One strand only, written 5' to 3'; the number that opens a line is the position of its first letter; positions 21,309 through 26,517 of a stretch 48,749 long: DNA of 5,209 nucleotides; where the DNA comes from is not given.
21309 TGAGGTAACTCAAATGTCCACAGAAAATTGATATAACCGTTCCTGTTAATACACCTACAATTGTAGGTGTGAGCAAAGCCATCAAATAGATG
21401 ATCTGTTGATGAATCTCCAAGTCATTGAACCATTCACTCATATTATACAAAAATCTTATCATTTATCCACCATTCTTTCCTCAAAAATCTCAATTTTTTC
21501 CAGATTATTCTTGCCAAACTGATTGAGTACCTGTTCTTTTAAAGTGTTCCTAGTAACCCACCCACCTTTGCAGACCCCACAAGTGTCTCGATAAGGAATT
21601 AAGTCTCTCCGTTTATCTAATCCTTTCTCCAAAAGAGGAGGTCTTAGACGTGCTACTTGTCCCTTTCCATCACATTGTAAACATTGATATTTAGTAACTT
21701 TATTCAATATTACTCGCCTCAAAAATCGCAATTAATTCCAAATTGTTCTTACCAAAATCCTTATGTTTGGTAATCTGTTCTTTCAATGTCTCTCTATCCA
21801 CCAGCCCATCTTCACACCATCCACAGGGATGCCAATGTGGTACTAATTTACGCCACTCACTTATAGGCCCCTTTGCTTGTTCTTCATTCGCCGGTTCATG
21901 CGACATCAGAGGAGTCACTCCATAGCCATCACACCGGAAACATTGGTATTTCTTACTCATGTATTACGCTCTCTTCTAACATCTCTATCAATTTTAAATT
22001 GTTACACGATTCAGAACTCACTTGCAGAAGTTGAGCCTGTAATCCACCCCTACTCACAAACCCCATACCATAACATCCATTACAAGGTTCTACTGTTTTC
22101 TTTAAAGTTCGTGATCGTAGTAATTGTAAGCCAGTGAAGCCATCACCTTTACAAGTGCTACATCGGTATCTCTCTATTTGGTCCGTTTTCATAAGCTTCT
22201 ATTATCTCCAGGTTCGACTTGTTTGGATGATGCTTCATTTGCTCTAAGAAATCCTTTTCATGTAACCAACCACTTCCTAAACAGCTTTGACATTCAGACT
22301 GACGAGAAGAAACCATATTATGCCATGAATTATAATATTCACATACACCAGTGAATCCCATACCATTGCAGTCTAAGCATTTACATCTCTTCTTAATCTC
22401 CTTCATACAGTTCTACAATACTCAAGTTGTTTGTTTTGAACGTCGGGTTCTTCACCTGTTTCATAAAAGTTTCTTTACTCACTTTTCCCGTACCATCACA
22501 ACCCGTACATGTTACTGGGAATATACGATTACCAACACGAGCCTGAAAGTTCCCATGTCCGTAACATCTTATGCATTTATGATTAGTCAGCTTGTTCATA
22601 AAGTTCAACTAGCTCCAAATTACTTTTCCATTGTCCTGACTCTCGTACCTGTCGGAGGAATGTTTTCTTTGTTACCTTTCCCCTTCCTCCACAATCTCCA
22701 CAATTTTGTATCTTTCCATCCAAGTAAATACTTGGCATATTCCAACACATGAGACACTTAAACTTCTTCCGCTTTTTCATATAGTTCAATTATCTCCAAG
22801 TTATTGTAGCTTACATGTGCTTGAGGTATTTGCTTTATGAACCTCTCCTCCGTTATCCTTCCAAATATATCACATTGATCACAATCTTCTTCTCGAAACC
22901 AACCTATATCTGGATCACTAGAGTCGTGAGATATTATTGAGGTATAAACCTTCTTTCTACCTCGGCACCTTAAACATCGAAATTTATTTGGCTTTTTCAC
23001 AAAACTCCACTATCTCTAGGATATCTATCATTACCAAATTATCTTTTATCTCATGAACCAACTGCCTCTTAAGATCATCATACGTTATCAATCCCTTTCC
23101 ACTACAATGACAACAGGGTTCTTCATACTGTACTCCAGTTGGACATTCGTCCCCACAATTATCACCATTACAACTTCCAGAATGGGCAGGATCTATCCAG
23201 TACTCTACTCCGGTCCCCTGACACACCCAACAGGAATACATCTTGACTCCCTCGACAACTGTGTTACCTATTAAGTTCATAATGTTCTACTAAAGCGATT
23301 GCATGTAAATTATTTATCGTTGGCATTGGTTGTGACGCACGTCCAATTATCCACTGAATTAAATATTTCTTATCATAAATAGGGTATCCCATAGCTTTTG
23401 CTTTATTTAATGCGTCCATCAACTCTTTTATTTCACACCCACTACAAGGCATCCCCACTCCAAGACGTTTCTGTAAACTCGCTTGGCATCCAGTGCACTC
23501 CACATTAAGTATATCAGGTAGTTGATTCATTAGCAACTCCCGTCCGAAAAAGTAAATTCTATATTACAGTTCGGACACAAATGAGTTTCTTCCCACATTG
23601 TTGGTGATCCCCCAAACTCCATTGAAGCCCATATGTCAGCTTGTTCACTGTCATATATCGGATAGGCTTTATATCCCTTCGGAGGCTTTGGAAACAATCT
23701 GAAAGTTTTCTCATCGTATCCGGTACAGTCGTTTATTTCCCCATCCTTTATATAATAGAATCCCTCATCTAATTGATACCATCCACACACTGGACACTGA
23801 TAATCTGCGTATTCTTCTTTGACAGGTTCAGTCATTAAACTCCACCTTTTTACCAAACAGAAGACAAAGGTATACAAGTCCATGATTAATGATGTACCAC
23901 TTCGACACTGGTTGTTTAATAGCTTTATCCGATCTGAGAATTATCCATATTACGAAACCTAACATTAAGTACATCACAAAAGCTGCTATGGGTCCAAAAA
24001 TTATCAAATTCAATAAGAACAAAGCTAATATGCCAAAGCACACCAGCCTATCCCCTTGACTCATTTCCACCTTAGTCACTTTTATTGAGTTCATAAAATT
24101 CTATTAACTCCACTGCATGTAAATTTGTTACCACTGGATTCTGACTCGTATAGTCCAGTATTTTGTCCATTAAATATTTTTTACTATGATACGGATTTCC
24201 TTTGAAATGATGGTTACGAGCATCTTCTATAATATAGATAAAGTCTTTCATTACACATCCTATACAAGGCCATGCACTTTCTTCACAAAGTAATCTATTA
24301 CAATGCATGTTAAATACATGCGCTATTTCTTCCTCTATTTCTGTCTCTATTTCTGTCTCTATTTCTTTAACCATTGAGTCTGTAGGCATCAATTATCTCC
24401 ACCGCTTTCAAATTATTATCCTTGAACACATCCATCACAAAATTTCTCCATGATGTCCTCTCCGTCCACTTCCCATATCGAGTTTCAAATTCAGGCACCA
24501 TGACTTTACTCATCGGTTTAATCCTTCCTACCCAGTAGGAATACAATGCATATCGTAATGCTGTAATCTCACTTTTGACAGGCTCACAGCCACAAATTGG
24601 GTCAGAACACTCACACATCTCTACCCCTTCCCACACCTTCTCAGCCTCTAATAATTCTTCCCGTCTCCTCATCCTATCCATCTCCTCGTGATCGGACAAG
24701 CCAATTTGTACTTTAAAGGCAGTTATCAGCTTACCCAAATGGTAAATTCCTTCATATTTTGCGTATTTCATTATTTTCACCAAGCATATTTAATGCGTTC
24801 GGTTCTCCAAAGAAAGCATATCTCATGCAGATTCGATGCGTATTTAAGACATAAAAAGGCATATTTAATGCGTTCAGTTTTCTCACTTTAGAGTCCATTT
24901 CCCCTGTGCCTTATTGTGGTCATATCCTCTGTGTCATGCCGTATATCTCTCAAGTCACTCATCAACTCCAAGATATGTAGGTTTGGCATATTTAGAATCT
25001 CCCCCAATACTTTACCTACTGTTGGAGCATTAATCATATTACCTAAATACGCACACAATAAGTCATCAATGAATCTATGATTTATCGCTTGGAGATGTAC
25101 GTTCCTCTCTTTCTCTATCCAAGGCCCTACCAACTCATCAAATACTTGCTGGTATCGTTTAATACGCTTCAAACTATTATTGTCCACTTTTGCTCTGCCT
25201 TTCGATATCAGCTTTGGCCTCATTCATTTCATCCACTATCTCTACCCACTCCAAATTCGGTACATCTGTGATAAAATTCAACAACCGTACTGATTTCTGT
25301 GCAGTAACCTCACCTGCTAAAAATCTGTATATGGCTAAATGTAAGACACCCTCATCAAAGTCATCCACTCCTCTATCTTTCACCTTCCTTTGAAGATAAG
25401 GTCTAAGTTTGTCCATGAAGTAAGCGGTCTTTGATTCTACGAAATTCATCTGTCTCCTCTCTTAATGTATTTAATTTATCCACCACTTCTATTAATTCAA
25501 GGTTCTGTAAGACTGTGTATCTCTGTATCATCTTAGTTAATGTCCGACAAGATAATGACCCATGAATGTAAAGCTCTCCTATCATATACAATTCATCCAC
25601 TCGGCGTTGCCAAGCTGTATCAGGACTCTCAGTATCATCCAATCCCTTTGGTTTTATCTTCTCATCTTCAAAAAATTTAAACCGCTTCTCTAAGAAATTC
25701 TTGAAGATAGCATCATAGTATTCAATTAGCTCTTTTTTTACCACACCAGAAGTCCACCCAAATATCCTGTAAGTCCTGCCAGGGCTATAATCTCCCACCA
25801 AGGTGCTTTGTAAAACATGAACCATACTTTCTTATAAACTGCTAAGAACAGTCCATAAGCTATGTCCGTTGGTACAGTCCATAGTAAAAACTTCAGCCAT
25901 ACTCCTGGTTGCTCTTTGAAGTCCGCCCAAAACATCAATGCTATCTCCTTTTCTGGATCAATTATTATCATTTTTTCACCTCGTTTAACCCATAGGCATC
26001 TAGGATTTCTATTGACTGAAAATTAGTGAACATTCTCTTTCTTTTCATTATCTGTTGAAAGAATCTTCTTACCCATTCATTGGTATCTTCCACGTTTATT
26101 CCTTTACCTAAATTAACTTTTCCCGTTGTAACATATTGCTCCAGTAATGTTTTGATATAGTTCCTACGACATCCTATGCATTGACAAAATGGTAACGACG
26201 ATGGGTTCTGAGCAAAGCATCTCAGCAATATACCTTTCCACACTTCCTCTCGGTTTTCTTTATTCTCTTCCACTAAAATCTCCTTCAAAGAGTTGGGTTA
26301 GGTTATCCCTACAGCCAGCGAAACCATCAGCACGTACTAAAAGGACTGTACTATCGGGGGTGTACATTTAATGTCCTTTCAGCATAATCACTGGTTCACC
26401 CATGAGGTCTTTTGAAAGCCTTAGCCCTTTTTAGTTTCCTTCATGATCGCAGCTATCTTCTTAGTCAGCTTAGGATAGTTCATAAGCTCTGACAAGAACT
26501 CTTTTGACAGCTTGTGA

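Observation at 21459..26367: Tandem array of about 15 small paralogous genes: anti-TRAP/DnaJ-like double zinc-knuckle mini-proteins and relatives, all carrying a conserved C-terminal NL-helix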

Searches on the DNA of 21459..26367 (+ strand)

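Call 4: search_dna_similar(query=window:21459-26367:+, collection=phages, mode=near, max_rows=25)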
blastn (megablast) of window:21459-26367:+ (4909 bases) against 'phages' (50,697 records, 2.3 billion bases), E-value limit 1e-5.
No match.

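Call 5: search_dna_similar(query=window:21459-26367:+, collection=phages, mode=distant, max_rows=25)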
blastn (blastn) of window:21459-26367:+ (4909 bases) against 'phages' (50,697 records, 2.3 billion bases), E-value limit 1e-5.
No match.

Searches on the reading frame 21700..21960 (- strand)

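Call 8: search_protein_families(library=pfam, max_evalue=1, proteins=[window:21700-21960:-])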
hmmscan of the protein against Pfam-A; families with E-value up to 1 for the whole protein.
window:21700-21960:- (86 aa): 1 family
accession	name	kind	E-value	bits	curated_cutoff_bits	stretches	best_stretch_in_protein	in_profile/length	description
PF04777.18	Evr1_Alr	-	0.016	16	27.6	1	21-69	16-63/93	Erv1 / Alr family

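Call 15: search_protein_families(library=phrogs, max_evalue=0.1, proteins=[window:21700-21960:-])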
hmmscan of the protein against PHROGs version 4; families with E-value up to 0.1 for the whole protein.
window:21700-21960:- (86 aa): 0 families

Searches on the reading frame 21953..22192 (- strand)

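Call 8: search_protein_families(library=pfam, max_evalue=1, proteins=[window:21953-22192:-])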
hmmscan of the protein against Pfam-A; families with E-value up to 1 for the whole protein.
window:21953-22192:- (79 aa): 3 families
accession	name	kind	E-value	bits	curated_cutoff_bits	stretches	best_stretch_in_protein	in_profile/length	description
PF00684.25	DnaJ_CXXCXGXG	-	0.0013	19.4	32.7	1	9-46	16-53/65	DnaJ central domain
PF13453.11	Zn_ribbon_TFIIB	-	0.1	12.5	22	0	2-16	13-27/41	Transcription factor zinc-finger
PF25433.1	DUF7895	-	0.16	12.8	27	0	11-26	14-29/75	Domain of unknown function (DUF7895)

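Call 15: search_protein_families(library=phrogs, max_evalue=0.1, proteins=[window:21953-22192:-])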
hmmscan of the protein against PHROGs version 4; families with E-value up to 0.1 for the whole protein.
window:21953-22192:- (79 aa): 3 families
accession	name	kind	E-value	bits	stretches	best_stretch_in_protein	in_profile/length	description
phrog_8027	-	unknown function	0.0093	17.1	1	9-48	6-41/153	-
phrog_11273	-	unknown function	0.048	14.6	0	2-19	12-29/73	-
phrog_26807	-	unknown function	0.093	13.7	0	4-42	15-53/58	-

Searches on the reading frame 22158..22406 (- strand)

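Call 8: search_protein_families(library=pfam, max_evalue=1, proteins=[window:22158-22406:-])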
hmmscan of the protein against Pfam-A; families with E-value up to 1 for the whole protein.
window:22158-22406:- (82 aa): 1 family
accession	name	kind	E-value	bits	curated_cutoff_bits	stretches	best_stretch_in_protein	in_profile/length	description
PF00684.25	DnaJ_CXXCXGXG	-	0.0012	19.5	32.7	1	5-49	13-54/65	DnaJ central domain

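Call 15: search_protein_families(library=phrogs, max_evalue=0.1, proteins=[window:22158-22406:-])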
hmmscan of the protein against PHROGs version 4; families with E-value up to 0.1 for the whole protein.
window:22158-22406:- (82 aa): 3 families
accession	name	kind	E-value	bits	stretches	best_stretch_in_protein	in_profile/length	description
phrog_9961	-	unknown function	0.063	15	0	5-28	5-28/99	-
phrog_20107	-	unknown function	0.086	14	1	5-49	23-67/120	-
phrog_8027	-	unknown function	0.088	14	0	6-53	4-44/153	-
